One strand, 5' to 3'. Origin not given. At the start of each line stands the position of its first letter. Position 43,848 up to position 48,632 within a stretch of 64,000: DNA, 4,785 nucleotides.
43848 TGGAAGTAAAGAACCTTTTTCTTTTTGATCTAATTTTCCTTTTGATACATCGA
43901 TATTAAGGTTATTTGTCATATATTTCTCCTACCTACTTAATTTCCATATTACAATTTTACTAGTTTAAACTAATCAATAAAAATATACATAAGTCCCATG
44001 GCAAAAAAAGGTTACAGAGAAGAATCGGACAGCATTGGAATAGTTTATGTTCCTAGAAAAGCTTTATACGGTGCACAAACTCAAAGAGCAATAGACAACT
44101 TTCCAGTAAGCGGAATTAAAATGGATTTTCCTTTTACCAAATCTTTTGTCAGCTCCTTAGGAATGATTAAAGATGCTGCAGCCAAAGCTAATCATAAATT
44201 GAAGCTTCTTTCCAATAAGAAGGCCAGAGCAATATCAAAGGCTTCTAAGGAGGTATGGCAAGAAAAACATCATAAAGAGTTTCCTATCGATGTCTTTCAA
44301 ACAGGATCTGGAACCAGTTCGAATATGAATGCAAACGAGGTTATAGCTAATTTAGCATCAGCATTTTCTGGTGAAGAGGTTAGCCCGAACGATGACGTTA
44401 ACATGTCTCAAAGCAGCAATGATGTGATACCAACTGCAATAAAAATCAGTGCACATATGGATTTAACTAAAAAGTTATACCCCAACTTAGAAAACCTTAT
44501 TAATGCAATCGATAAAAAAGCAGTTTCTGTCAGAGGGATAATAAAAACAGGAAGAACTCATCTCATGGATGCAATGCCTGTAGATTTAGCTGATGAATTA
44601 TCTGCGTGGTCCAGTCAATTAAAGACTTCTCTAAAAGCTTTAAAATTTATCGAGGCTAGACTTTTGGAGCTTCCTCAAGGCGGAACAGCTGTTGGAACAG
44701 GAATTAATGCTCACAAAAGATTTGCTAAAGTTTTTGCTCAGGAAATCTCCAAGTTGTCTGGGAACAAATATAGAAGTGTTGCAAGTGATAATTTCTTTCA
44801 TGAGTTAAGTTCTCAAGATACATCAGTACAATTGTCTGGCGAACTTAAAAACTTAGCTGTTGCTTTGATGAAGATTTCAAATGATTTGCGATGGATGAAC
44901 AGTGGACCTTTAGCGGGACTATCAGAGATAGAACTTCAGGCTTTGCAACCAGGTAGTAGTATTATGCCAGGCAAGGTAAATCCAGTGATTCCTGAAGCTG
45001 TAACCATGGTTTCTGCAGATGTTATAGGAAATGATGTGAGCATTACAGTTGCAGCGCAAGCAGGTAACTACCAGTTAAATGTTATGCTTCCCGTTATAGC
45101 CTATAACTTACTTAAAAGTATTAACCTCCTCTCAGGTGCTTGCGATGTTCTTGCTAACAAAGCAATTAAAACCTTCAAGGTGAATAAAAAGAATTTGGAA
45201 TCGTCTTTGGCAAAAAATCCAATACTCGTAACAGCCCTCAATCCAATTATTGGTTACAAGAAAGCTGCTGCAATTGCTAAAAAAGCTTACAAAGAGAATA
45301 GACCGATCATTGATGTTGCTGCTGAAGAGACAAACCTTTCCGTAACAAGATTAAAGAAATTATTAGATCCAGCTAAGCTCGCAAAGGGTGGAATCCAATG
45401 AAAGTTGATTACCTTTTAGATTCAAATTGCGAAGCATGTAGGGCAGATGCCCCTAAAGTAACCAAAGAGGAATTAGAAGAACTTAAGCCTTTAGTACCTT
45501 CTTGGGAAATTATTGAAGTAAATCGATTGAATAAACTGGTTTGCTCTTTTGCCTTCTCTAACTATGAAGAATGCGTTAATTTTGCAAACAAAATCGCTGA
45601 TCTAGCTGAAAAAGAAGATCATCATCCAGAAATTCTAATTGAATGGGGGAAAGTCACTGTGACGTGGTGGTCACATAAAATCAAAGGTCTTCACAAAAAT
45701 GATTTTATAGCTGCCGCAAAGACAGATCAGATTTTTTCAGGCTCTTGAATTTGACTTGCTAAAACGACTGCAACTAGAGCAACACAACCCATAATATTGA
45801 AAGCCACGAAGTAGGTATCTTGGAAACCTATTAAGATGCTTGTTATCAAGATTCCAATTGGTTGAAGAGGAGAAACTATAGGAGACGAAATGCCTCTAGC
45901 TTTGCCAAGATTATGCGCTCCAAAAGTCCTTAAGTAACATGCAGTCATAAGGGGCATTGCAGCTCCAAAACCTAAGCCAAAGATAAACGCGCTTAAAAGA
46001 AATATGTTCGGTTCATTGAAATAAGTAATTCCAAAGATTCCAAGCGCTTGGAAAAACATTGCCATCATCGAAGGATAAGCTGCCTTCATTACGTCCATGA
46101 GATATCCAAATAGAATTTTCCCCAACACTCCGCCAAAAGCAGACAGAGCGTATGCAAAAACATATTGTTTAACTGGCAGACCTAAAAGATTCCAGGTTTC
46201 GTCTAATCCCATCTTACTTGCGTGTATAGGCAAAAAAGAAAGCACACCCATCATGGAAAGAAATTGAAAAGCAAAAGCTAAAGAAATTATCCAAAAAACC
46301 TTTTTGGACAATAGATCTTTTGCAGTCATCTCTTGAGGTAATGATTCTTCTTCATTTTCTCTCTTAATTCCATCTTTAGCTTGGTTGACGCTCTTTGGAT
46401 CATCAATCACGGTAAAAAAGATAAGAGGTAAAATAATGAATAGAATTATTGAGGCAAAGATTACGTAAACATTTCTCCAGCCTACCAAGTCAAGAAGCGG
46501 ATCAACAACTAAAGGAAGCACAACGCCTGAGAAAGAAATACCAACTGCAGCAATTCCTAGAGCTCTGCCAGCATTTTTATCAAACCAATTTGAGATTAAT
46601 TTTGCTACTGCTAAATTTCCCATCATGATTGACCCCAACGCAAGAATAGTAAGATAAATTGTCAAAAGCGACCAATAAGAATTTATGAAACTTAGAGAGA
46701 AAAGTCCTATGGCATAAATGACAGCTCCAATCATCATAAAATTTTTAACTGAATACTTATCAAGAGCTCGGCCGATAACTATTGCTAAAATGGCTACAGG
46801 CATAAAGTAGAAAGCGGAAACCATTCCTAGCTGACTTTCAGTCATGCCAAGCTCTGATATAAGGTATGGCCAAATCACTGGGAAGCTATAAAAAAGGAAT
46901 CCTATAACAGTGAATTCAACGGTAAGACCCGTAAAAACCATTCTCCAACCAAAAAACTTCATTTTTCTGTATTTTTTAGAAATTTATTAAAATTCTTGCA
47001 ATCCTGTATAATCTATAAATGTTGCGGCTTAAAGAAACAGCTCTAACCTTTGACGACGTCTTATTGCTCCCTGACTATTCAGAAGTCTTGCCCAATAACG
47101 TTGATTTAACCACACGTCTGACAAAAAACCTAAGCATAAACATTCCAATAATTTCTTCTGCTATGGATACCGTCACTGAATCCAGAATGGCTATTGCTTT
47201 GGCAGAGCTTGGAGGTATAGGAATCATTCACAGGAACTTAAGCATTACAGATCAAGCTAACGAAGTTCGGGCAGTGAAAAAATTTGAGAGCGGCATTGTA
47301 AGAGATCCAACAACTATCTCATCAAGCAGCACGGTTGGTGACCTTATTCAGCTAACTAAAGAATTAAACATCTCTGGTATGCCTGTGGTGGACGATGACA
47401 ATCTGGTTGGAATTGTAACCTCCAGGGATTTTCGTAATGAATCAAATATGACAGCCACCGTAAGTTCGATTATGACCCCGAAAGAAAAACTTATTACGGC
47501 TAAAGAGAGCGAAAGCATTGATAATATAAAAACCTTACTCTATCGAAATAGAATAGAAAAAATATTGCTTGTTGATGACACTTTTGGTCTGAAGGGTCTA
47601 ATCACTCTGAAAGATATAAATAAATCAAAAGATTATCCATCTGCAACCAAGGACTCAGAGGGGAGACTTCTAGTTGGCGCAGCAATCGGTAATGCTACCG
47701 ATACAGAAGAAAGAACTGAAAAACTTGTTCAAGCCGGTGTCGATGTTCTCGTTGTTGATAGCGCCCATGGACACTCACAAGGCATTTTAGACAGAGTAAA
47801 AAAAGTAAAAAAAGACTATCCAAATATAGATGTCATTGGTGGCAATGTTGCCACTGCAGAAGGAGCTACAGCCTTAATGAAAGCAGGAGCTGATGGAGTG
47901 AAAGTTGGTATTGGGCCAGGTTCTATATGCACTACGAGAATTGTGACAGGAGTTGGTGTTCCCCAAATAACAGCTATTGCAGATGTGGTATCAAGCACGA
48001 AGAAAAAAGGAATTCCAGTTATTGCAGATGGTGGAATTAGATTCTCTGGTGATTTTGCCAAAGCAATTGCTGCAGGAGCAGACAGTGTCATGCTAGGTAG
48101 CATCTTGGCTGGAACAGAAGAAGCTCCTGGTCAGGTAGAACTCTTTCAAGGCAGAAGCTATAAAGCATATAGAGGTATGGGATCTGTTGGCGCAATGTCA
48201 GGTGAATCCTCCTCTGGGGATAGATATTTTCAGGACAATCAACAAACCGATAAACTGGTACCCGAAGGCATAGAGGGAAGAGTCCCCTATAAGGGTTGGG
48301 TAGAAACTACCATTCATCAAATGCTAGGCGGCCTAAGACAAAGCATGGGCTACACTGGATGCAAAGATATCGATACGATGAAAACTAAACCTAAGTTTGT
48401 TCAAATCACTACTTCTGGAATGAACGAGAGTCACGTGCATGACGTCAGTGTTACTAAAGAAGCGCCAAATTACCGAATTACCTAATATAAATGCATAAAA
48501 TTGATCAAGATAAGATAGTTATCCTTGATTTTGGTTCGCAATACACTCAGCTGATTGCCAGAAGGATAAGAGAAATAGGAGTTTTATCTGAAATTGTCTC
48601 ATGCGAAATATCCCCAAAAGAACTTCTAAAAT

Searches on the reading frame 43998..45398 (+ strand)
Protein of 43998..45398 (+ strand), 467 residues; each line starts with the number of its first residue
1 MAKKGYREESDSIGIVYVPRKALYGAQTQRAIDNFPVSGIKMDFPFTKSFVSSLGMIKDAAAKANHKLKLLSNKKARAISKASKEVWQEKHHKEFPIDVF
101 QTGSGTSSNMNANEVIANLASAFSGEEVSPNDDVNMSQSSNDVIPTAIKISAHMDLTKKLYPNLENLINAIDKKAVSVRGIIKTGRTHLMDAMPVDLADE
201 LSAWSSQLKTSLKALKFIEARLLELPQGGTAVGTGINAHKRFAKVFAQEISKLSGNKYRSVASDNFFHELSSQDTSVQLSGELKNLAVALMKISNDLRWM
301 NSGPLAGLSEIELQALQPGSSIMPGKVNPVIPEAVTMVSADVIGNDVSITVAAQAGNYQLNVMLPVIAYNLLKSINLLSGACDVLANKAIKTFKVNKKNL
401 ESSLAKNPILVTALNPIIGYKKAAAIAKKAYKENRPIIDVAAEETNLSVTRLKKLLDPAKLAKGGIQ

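Call 91: search_protein_families(library=pfam, proteins=[window:43998-45398:+], max_evalue=0.00001)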
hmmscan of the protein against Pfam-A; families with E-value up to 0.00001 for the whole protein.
window:43998-45398:+ (467 aa): 2 families
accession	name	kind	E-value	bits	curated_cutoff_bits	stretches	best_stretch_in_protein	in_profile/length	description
PF00206.25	Lyase_1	-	1e-88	298.2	27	1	18-344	5-312/312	Lyase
PF10415.14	FumaraseC_C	-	4.9e-19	68.9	32.5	1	410-462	1-53/54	Fumarase C C-terminus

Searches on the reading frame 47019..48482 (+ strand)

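Call 91: search_protein_families(library=pfam, proteins=[window:47019-48482:+], max_evalue=0.00001)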
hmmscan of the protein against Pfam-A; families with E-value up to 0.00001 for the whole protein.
window:47019-48482:+ (488 aa): 4 families
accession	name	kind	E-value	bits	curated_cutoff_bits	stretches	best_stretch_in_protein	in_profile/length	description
PF00478.31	IMPDH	-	2.4e-163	543.5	25.6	1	8-474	1-345/345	IMP dehydrogenase / GMP reductase domain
PF00571.33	CBS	-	1.2e-18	67.6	24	1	94-140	6-53/57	CBS domain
PF03060.21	NMO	-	1.6e-09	38.1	28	0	184-371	60-233/331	Nitronate monooxygenase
PF01070.24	FMN_dh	-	5e-07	29.5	24.9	0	277-362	226-304/350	FMN-dependent dehydrogenase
